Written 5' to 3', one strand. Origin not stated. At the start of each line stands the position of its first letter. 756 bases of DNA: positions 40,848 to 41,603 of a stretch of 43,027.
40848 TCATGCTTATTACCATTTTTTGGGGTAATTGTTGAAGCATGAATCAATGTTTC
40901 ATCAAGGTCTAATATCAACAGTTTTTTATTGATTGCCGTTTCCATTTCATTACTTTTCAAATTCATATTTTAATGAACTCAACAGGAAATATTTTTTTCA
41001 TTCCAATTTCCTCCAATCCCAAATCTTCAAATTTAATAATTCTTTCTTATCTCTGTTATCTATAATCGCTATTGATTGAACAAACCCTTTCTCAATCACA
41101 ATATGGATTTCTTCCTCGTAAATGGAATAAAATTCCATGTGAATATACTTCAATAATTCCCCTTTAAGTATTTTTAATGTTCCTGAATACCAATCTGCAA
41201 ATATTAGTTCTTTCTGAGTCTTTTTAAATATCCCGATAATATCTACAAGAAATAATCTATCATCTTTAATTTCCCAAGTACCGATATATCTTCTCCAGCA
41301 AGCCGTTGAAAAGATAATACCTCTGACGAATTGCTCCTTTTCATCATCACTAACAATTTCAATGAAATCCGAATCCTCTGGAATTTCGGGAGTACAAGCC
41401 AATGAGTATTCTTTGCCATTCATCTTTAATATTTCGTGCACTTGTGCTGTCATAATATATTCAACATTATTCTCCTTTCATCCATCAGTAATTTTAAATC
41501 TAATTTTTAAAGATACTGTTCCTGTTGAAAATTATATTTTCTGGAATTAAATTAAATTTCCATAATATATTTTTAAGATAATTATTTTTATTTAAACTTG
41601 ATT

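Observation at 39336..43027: Compact minus-strand operon of unassignable proteins around an FCP1/NIF-type HAD phosphatase: best candidate for an undescribed system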

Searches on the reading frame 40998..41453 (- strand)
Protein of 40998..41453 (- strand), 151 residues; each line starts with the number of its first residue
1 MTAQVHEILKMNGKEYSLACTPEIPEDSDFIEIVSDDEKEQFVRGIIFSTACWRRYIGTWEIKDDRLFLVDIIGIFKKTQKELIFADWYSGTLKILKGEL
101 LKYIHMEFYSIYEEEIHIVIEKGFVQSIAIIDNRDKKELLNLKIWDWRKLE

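Call 5: search_protein_families(library=pfam, max_evalue=0.1, proteins=[window:40998-41453:-])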
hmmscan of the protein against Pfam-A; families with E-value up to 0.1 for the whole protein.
window:40998-41453:- (151 aa): 0 families

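Call 6: search_protein_families(library=padloc, max_evalue=0.1, proteins=[window:40998-41453:-])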
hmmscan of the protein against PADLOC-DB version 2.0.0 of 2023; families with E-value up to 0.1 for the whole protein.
window:40998-41453:- (151 aa): 0 families

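Call 7: search_protein_families(library=ncbifam, max_evalue=0.1, proteins=[window:40998-41453:-])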
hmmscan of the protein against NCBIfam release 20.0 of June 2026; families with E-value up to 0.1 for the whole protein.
window:40998-41453:- (151 aa): 0 families

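Call 11: find_encoding_contigs(protein=window:40998-41453:-, flank=10000, max_places=6)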
Protein window:40998-41453:- (151 aa): no gene with exactly this product is on record in the collection.

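Call 18: find_homologous_proteins(query=window:40998-41453:-, max_evalue=0.01)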
Query window:40998-41453:- (151 aa): 81 proteins with E <= 0.01 among 107 candidates.
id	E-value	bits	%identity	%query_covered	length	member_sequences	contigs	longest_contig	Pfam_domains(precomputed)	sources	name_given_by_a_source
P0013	5.0e-95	333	100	100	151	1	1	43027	-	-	-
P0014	7.1e-49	183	62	90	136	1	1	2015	-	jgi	jgi:hypothetical protein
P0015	2.3e-48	182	59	100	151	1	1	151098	-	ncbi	ncbi:MAG: hypothetical protein V1779_08040 [bacterium]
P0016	1.1e-47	180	61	90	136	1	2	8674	-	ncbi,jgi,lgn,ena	ncbi:MAG: hypothetical protein WCT77_03780 [Bacteroidota bacterium]|jgi:hypothetical protein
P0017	1.3e-44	170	51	97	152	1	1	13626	-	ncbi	-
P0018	2.0e-43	166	53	90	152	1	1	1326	-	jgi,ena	-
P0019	7.4e-40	154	54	91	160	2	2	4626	-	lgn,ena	-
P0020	6.1e-39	151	53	90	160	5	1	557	-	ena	-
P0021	3.3e-38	149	51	97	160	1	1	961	-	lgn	-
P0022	7.3e-38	148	56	83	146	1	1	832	-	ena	-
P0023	9.4e-38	147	52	90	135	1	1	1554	-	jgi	-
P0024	1.4e-37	147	51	90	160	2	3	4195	-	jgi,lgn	jgi:hypothetical protein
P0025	2.5e-37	146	53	90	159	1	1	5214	-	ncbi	-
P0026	5.4e-37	145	50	90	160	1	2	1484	-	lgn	-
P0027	7.2e-37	144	51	99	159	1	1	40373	-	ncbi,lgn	-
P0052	1.6e-31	127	41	91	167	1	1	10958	-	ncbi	-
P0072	7.1e-27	112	40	95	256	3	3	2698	PF00382.25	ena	-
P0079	3.7e-23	100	36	99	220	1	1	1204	-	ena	-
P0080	4.1e-23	100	43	89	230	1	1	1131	-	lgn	-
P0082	1.3e-21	95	40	92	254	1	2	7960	-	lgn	-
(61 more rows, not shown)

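Call 20: find_encoding_contigs(protein=P0015, flank=8000, max_places=3)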
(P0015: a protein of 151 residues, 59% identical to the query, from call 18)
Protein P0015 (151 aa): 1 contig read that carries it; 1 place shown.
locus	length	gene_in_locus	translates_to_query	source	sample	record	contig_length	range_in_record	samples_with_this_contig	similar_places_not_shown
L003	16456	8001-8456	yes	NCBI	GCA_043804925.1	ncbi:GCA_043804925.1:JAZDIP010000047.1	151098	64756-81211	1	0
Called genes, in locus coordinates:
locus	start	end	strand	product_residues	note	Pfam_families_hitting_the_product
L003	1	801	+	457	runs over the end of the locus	PF00801:PKD, PF18911:PKD_4, PF18962:Por_Secre_tail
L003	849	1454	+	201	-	-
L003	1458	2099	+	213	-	-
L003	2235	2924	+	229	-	-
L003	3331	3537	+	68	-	PF07494:Reg_prop (weak)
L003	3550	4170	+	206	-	-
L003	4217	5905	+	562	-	PF13181:TPR_8 (faint), PF07719:TPR_2 (faint), PF13424:TPR_12 (faint), PF13428:TPR_14 (faint), PF13432:TPR_16 (faint), PF13414:TPR_11 (weak), PF00515:TPR_1 (weak), PF13414:TPR_11 (weak), +2 more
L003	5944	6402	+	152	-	-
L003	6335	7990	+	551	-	PF07676:PD40 (faint), PF00691:OmpA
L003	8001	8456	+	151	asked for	-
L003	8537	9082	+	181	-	PF03031:NIF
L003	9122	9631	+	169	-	-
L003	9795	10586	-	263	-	PF00515:TPR_1 (faint), PF07719:TPR_2 (faint), PF13414:TPR_11 (weak), PF13181:TPR_8 (faint), PF13424:TPR_12 (faint), PF13431:TPR_17 (faint)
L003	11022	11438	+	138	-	-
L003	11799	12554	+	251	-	PF02146:SIR2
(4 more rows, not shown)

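Call 21: find_encoding_contigs(protein=P0016, flank=8000, max_places=3)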
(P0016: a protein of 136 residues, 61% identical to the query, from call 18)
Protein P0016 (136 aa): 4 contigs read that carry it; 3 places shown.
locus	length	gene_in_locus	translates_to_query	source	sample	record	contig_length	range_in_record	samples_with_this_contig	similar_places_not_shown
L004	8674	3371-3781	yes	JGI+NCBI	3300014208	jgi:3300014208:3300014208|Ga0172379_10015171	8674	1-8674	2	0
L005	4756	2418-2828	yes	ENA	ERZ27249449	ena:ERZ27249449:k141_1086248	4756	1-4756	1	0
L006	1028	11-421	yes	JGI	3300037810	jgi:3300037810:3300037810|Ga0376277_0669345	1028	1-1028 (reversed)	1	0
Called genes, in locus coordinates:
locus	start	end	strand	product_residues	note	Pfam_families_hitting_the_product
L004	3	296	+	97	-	?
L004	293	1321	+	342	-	-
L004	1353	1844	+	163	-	-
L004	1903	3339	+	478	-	PF13860:FlgD_ig (faint)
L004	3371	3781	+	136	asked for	-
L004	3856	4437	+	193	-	-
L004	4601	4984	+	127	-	-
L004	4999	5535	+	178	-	-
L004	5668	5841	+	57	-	-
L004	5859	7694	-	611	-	PF17152:CHASE8, PF13426:PAS_9 (faint), PF00672:HAMP, PF26769:HAMP_PhoQ (faint), PF00989:PAS (weak), PF00512:HisKA, PF02518:HATPase_c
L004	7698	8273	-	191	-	PF13689:DUF4154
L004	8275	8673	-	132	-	?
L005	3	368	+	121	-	?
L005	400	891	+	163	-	-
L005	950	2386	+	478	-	PF13860:FlgD_ig (faint)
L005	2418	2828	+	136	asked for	-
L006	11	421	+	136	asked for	-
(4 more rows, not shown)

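Call 26: find_related_loci(query=A1, collection=genome_contigs, flank=8000)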
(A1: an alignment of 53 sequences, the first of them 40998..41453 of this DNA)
Query A1 (151 aa) in genome_contigs; peptide patterns used: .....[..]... (x = any residue, [..] = any of these).
73 stretches matched a pattern; 69 encode a relative of the query (tblastn E <= 1e-3); 69 distinct loci.
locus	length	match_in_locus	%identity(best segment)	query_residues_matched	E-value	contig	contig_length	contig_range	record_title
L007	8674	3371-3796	60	1-142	1e-53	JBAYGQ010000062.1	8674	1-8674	MAG: Bacteroidota bacterium isolate SO_2016_GW1_129 scaffold15171_OW334_2016, whole genome shotgun sequence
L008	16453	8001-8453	59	1-151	8e-46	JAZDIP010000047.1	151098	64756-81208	MAG: bacterium isolate MEGAHIT-group-0.412 k141_7864594, whole genome shotgun sequence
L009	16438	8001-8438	51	1-150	1e-43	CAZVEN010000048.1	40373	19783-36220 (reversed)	MAG TPA_asm: uncultured Chloroflexaceae bacterium isolate SRP141376_co5_267 genome assembly, contig: NODE_2181_length_40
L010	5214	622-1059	50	1-150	1e-43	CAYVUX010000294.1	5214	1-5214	MAG TPA_asm: uncultured Desulfobacteraceae bacterium isolate SRP141376_co1_261 genome assembly, contig: NODE_25641_lengt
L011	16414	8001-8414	53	1-136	2e-43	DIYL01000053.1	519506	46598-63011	MAG TPA_asm: Anaerolineales bacterium UBA6055 UBA6055_contig_229, whole genome shotgun sequence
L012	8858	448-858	51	1-136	3e-42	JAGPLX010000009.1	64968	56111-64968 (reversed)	MAG: Syntrophobacteraceae bacterium isolate Gw_SlDig_bin_70 Gw_SlDig_541_length_64968_cov_15.475949, whole genome shotgu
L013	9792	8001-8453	48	1-151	3e-42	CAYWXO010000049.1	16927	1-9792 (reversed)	MAG TPA_asm: uncultured Thiobacillus sp. isolate SRP272421_co2_617 genome assembly, contig: NODE_10448_length_16927_cov_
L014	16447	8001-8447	48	1-150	1e-41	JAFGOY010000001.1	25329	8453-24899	MAG: Anaerolineae bacterium isolate Zod_Metabat.663 k87_69490, whole genome shotgun sequence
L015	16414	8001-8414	50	1-136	5e-41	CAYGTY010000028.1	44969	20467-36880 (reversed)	MAG TPA_asm: uncultured Anaerolineaceae bacterium isolate ERP117304_co3_241 genome assembly, contig: NODE_1229_length_44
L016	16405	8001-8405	48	1-136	4e-40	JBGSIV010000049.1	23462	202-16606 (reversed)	MAG: Candidatus Zixiibacteriota bacterium isolate JTS-AC140 k141_1333765, whole genome shotgun sequence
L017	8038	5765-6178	46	1-137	3e-40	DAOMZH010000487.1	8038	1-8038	MAG TPA_asm: Polyangium sp. isolate AMR_MDS_5605 NODE_1939_length_8038_cov_8.082049, whole genome shotgun sequence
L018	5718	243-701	46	1-150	6e-40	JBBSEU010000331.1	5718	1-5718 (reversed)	MAG: Aggregatilineales bacterium isolate LS1_sbin.58 LS1_sbin.58_K_93460_L_5718_cov_10.9663, whole genome shotgun sequen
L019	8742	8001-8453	49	1-146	1e-39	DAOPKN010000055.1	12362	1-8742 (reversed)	MAG TPA_asm: Thermotogota bacterium isolate AMR_MDS_3250 NODE_5378_length_12362_cov_20.761843, whole genome shotgun sequ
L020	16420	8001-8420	51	1-136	3e-38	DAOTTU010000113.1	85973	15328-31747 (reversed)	MAG TPA_asm: Anaerolineae bacterium isolate F14_21 k111_2090016, whole genome shotgun sequence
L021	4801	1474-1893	47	1-136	4e-39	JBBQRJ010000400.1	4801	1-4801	MAG: Aggregatilineales bacterium isolate Co_metawrap_1667 Cmw_1667_k141_2344223_length_4801_cov_12.2901, whole genome sh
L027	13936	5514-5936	44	1-139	1e-37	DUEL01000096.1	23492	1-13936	MAG TPA_asm: Thermoflexia bacterium isolate J88 Contig96, whole genome shotgun sequence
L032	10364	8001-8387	46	1-138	3e-36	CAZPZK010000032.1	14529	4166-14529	MAG TPA_asm: uncultured Moraxellaceae bacterium isolate SRP296810_co1_291 genome assembly, contig: NODE_4599_length_1452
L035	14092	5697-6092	47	1-136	4e-35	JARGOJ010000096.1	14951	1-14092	MAG: Planctomycetota bacterium isolate bin_em_oilr2.004 NODE_2071_length_14951_cov_4.258123, whole genome shotgun sequen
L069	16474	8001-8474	30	3-150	1e-14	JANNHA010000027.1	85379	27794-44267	MAG: Verrucomicrobiota bacterium isolate SOY_6_C_metabat_335 SOY_6_C_k141_218727, whole genome shotgun sequence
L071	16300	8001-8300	33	49-131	2e-12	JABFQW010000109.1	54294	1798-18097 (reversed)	MAG: Bacteroidales bacterium isolate P-RSF-IL-04 seq_231, whole genome shotgun sequence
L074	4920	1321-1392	63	46-69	5e-5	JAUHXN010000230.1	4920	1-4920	MAG: bacterium isolate 3_bin.102 NODE_21475_length_4920_cov_0.702274, whole genome shotgun sequence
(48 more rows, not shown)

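Call 32: search_protein_families(library=pfam, alignment_id=A2, max_evalue=0.001)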
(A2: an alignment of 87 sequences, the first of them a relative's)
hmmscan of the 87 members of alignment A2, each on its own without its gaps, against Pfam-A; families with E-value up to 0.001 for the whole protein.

A. member 1, L007:3796-4437:+ (213 aa): 0 families

B. families by the number of members that match (of 87 scanned): 110 families (the first 25 are shown)
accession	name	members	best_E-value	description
PF04851.21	ResIII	2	4.3e-34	Type III restriction enzyme, res subunit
PF13302.13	Acetyltransf_3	2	1.5e-24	Acetyltransferase (GNAT) domain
PF18766.7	SWI2_SNF2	2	6.7e-19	SWI2/SNF2 ATPase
PF03061.28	4HBT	2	2.4e-11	Thioesterase superfamily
PF00583.31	Acetyltransf_1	2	4.1e-08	Acetyltransferase (GNAT) family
PF00633.29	HHH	2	2.4e-07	Helix-hairpin-helix motif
PF01653.23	DNA_ligase_aden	1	5.9e-96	NAD-dependent DNA ligase adenylation domain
PF22397.2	NADAR-DarT1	1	9e-89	DarT1-associated NADAR antitoxin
PF03553.21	Na_H_antiporter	1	1.6e-63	Na+/H+ antiporter family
PF00701.28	DHDPS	1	1.8e-57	Dihydrodipicolinate synthetase family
PF04015.17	DUF362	1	1.2e-52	Domain of unknown function (DUF362)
PF01595.25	CNNM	1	1.7e-49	Cyclin M transmembrane N-terminal domain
PF01555.25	N6_N4_Mtase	1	9.3e-41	DNA methylase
PF04354.18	ZipA_C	1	1.4e-36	ZipA, C-terminal FtsZ-binding domain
PF03120.22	DNA_ligase_OB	1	8.7e-35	NAD-dependent DNA ligase OB-fold domain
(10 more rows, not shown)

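Call 38: search_solved_structures(query=A1, max_evalue=10)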
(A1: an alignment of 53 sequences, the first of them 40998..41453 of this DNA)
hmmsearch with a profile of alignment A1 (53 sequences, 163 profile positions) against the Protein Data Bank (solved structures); distinct sequences matched with E-value up to 10: 0.

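Call 48: predict_structure(alignment_id=A1)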
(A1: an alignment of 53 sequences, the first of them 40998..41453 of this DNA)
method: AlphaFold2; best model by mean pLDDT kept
length: 151 residues; sequences in the alignment: 53
mean_pLDDT: 87.1   pTM: 0.81
mean pLDDT of the five models: 87.1, 85.6, 85.2, 84.2, 84.2
residues with pLDDT >= 90: 86; 70-90: 49; 50-70: 15; < 50: 1
segments of 3 or more residues with pLDDT < 50: none
pLDDT, mean of each block of 10 residues (from residue 1): 79 94 88 82 62 86 98 91 96 94 83 95 98 86 76 64
secondary structure, 60 per line:
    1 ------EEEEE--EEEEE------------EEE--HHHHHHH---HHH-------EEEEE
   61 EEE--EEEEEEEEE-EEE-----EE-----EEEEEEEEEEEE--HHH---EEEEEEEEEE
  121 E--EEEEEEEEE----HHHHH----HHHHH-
elements in order: E7-11 E14-18 E31-33 H36-42 E56-63 E66-74 E76-78 E91-102 E111-121 E124-132 H137-141 H146-150

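Call 51: search_protein_families(library=pfam, max_evalue=0.01, proteins=[L008:849-1454:+, L008:1458-2099:+, L008:2235-2924:+, L008:3550-4170:+, L008:13056-14333:-, L008:4217-5905:+])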
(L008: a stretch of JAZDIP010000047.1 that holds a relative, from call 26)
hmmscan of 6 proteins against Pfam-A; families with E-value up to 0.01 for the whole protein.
L008:849-1454:+ (201 aa): 1 family
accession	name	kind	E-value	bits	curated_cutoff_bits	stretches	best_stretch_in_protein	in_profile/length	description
PF01966.28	HD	-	0.0015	19.2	22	1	38-134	4-115/116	HD domain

L008:1458-2099:+ (213 aa): 1 family
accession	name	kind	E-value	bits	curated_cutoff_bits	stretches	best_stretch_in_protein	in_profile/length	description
PF14206.11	Cys_rich_CPCC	-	0.0029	17.8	24.5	0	11-38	2-29/75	Cysteine-rich CPCC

L008:2235-2924:+ (229 aa): 0 families

L008:3550-4170:+ (206 aa): 0 families

L008:13056-14333:- (425 aa): 0 families

L008:4217-5905:+ (562 aa): 18 families
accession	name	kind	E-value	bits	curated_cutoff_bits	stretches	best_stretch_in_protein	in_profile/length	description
PF00515.34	TPR_1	-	1.7e-30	104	27.8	5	473-503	3-33/34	Tetratricopeptide repeat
PF07719.23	TPR_2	-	2.8e-29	99.2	27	4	473-503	3-33/34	Tetratricopeptide repeat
PF13414.12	TPR_11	-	3.4e-28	97.5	26.8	4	451-485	8-42/42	TPR repeat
PF13181.12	TPR_8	-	4.1e-23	80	25.7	3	506-538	2-34/34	Tetratricopeptide repeat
PF13431.12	TPR_17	-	2.8e-16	58.8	24.4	2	460-491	2-33/34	Tetratricopeptide repeat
PF13432.12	TPR_16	-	2.5e-10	41.1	32.7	0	380-436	8-64/65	Tetratricopeptide repeat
PF13428.12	TPR_14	-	1.4e-09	38.1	23.5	0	475-512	5-42/44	Tetratricopeptide repeat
PF13424.12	TPR_12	-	1.5e-07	31.9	30.1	0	444-500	10-67/77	Tetratricopeptide repeat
PF14559.12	TPR_19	-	8.7e-06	26.4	25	0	381-410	3-32/68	Tetratricopeptide repeat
PF24575.1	TPR_Slam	-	0.00011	23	35.2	0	475-506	51-82/104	Surface lipoprotein assembly modifier, N-terminal TPR repeats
PF13429.12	TPR_15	-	0.0006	19.8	26.2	0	505-544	146-185/280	Tetratricopeptide repeat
PF13174.12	TPR_6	-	0.0007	20.5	26.3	0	478-503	7-32/33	Tetratricopeptide repeat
PF13371.12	TPR_9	-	0.00073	19.9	35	0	476-503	34-61/73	Tetratricopeptide repeat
PF23914.1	TPR_CcmH_CycH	-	0.00096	19.5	42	0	371-431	89-149/158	Cytochrome c-type biogenesis protein H TPR domain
PF01239.28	PPTA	-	0.0027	17.8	29.5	0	386-406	2-22/32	Protein prenyltransferase alpha subunit repeat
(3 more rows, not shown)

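Call 52: search_protein_families(library=phrogs, max_evalue=0.01, proteins=[window:40998-41453:-, L007:3796-4437:+])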
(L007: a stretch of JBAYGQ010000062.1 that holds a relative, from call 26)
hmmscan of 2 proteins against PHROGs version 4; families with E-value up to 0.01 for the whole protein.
window:40998-41453:- (151 aa): 0 families

L007:3796-4437:+ (213 aa): 0 families

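Call 53: fold_search(model_id=the predicted structure, library=pdb)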
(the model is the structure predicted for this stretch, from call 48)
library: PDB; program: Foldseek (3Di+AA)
matches with E <= 10: 388; with E <= 0.001: 0
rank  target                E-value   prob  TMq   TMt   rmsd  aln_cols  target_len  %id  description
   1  9eje_A                2.9e-01  0.20  0.20  0.09  11.6        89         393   10  NCS.1 Fab in complex with N5 NA of A/shorebird/Delaware Bay/309/2016 (DB16, H10N5) -- 3 Fabs (released 2025-08-13)
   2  4qnp_A                3.1e-01  0.10  0.22  0.11  14.6       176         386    7  Crystal structure of the 2009 pandemic H1N1 influenza virus neuraminidase with a neutralizing antibody (released 2015-02-11)
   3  9r00                  3.3e-01  0.08  0.14  0.16  15.3       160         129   10  De novo NTF2-like protein with a 2-helix C-terminal extension. (released 2025-10-22)
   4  9eit_A                3.5e-01  0.20  0.20  0.09  11.6        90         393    8  NCS.1 Fab in complex with N5 NA of A/shorebird/Delaware Bay/309/2016 (DB16, H10N5) -- 4 Fabs (released 2025-08-13)
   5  9ejf_D                3.9e-01  0.20  0.20  0.09  11.6        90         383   12  NCS.1.1 Fab in complex with the sNAp of A/California/04/2009 (CA09, H1N1) -- 4 Fabs [C4 Reconstruction] (released 2025-08-13)
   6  9qzd_A                4.1e-01  0.08  0.15  0.18  15.0       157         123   14  de novo NTF2-like protein (released 2025-10-22)
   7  6lxk_A                6.6e-01  0.16  0.22  0.10  11.3        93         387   10  Crystal structure of Z2B3 D102R Fab in complex with influenza virus neuraminidase from A/Serbia/NS-601/2014 (H1N1) (released 2020-12-02)
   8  9hlg_A                6.6e-01  0.14  0.20  0.09  11.6        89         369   10  Influenza Neuraminidase in complex with N-Acyl Oseltamivir inhibitor (released 2025-12-17)
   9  3sal_A                6.6e-01  0.14  0.20  0.09  11.4        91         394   11  Crystal Structure of Influenza A Virus Neuraminidase N5 (released 2011-08-10)
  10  5nwe_A                7.0e-01  0.14  0.20  0.09  11.6        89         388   13  Complex of H275Y mutant variant of neuraminidase from H1N1 influenza virus with oseltamivir (released 2018-07-04)
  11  9gqx_A                7.0e-01  0.07  0.22  0.10  14.7       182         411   10  influenza neuraminidase mSN1 (released 2025-06-11)
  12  9nj2_A                7.4e-01  0.14  0.20  0.09  11.5        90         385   11  N1 neuraminidase of influenza A/Vietnam/1203/2004 H5N1 in complex with four FNI9 Fab molecules (released 2026-03-11)
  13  7u2t_A                7.4e-01  0.13  0.20  0.10  11.6        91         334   11  Influenza Neuraminidase N1-MI15-sNAp-174 (released 2022-04-20)
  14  8yvk_A                8.4e-01  0.11  0.19  0.09  11.9        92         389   11  Neuraminidase of A/Red knot/Delaware Bay/310/2016 H10N4 in complex with CAV-F6 Fab (released 2025-07-02)
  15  8yvl_A                8.9e-01  0.13  0.20  0.09   9.7        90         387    9  Neuraminidase of A/California/04/2009 HIN1 in complex with CAV-F34 Fab (released 2025-07-02)
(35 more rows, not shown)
